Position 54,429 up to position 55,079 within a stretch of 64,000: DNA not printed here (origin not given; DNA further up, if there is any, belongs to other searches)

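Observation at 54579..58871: Type III-like R-M operon with a split Res (SF2 helicase plus separate VRR-NUC-like PD-(D/E)xK nuclease) and a methyltransferase carrying a ~280-aa C-terminal extension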

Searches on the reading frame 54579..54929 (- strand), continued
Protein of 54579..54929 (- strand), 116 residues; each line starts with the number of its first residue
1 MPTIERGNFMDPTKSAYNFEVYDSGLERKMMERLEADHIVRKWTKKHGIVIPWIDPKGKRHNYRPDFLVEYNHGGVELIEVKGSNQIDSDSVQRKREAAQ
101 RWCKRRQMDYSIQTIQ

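Call 54: find_encoding_contigs(protein=P0456, flank=6000, max_places=2)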
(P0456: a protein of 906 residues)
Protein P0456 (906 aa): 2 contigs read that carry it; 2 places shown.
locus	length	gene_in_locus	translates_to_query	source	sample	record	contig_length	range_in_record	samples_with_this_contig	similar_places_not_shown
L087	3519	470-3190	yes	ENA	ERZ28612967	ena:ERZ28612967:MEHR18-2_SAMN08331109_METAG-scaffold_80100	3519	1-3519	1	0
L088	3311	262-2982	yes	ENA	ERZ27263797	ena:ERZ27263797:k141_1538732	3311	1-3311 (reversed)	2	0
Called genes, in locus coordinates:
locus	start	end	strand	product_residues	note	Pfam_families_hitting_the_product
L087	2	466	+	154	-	?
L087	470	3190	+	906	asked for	PF04851:ResIII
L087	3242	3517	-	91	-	?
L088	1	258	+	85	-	?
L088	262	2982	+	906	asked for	PF04851:ResIII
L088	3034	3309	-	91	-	?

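Call 69: search_protein_families(library=pfam, proteins=[P0456, P0395], max_evalue=0.01)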
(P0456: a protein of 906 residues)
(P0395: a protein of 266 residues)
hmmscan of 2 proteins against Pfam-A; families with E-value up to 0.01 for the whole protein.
P0456 (906 aa): 3 families
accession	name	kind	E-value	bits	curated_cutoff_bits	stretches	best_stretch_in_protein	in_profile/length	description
PF04851.21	ResIII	-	4.3e-16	59.7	22.5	1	29-248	20-163/164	Type III restriction enzyme, res subunit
PF18766.7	SWI2_SNF2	-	0.00056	20.1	26.7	1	164-275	89-186/221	SWI2/SNF2 ATPase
PF00271.37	Helicase_C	-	0.003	18.2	23.5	1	358-434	39-108/110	Helicase conserved C-terminal domain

P0395 (266 aa): 2 families
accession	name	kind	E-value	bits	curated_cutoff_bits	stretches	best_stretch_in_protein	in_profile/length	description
PF08722.17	Tn7_TnsA-like_N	-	9.5e-09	36.1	26.5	1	181-253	3-83/85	TnsA-like endonuclease N terminal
PF05367.17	Phage_endo_I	-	0.00043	20.4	29.1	1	152-226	3-70/149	Phage endonuclease I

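Call 94: search_dna_similar(query=window:54579-54929:-, collection=plasmids, mode=protein, max_rows=12, max_evalue=0.001)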
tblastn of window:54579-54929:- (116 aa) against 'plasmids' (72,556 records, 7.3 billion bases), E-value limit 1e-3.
Records with a match: 41; places in all: 41; records where one place covers at least 80% of the query: 6.
Best place of each record, by identity: <60% 41.
By first word of the organism name: Enterococcus 14; Arthrobacter 3; Aeromonas 2; Ancylobacter 2; Novosphingobium 2; Phaeobacter 2; uncultured 1; Sphingobium 1; Ketogulonicigenium 1; Thioclava 1; and 12 more.
By predicted mobility (MOB-suite, as given by PLSDB): non-mobilizable 16; mobilizable 13; conjugative 12.
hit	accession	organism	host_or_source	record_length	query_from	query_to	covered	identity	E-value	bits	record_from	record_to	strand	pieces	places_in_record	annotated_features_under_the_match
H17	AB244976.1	uncultured bacterium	-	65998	7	105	85%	35.5%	2e-4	46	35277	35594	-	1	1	putative type III restriction-modification enzyme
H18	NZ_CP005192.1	Sphingobium sp. MI1205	-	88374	7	105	85%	35.5%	2e-4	46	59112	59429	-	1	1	DEAD/DEAH box helicase family protein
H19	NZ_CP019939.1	Ketogulonicigenium robustum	cell culture,soil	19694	9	103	82%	36.8%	6e-8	56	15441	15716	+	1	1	DEAD/DEAH box helicase family protein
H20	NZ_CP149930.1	Thioclava sp. GXIMD4216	pure culture,mangrove soil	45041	9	103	82%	36.8%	9e-8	56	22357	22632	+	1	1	SNF2-related protein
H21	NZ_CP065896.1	Paracoccus marcusii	Cancer pagurus,whole ...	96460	9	103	82%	35.8%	2e-5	49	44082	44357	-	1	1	DEAD/DEAH box helicase family protein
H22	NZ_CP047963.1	Aeromonas media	cell culture,hospital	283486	14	104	78%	37.0%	5e-4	45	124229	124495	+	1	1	DEAD/DEAH box helicase family protein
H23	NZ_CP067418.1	Aeromonas media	cell culture,water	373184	14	104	78%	37.0%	5e-4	45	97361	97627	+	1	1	DEAD/DEAH box helicase family protein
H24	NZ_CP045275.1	Priestia megaterium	pure culture,Paper surface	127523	24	116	80%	35.5%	8e-5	47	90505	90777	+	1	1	TnsA endonuclease N-terminal domain-containing protein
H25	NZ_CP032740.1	Enterococcus casseliflavus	Homo sapiens,bile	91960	21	110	78%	35.7%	2e-5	49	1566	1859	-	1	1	TnsA endonuclease N-terminal domain-containing protein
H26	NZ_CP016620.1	Microvirga ossetica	Vicia alpestris,cell culture,nodules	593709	14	103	78%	35.6%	1e-4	47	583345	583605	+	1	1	none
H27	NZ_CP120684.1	Tunicatimonas pelagia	animal_env,cell culture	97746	21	112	79%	34.0%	4e-5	48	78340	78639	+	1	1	DEAD/DEAH box helicase family protein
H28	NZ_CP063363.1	Xanthobacter dioxanivorans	pure culture,active sludge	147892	23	105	72%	37.5%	1e-5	49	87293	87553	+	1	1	restriction endonuclease subunit R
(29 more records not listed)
